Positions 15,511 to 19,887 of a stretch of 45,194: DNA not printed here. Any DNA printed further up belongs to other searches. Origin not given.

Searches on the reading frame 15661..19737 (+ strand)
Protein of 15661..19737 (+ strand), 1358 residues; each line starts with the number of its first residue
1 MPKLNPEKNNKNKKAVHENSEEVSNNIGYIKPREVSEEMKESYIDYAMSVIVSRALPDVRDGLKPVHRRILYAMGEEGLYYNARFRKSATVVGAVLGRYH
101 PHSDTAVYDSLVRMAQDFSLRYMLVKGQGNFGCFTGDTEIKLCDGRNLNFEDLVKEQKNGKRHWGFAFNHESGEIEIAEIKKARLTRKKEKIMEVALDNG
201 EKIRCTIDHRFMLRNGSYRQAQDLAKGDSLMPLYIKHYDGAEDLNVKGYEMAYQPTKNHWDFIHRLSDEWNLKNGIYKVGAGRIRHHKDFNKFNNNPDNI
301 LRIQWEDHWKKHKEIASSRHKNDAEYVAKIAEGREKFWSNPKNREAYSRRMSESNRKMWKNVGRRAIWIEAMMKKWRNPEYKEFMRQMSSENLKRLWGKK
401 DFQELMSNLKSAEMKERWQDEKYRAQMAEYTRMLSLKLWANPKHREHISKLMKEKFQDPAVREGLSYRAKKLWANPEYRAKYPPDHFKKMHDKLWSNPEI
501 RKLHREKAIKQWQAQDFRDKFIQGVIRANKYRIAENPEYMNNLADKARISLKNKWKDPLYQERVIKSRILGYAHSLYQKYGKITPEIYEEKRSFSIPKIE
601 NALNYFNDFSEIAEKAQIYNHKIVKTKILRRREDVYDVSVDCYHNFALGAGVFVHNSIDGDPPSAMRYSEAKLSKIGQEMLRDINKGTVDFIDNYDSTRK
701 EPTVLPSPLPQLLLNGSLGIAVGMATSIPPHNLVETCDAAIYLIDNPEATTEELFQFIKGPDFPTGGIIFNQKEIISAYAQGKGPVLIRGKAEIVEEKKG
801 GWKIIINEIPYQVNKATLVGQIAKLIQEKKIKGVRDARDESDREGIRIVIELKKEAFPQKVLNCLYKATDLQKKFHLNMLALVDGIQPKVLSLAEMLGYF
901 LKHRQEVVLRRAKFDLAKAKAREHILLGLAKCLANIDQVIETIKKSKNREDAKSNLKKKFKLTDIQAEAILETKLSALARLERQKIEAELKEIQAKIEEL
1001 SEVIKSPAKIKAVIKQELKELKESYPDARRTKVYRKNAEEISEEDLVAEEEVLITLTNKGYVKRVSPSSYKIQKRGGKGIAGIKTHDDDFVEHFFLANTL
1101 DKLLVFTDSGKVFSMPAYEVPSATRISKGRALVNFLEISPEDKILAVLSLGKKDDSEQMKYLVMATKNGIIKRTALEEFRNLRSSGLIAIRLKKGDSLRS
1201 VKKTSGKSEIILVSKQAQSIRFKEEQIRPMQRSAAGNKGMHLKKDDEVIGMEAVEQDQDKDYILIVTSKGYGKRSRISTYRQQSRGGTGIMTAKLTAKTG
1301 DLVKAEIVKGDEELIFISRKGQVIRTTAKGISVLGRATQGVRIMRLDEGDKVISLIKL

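Call 12: search_protein_families(library=pfam, proteins=[window:15661-19737:+])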
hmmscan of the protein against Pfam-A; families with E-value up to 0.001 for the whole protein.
window:15661-19737:+ (1358 aa): 3 families
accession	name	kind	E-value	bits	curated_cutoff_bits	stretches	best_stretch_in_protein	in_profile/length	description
PF00521.26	DNA_topoisoIV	-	4.5e-147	490.8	31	2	657-1019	79-432/432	DNA gyrase/topoisomerase IV, subunit A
PF03989.18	DNA_gyraseA_C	-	5.8e-74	243.8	27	6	1312-1356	1-45/48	DNA gyrase C-terminal domain, beta-propeller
PF14890.11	Intein_splicing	-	2.2e-22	79.9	35.8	1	144-656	5-155/155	Intein splicing domain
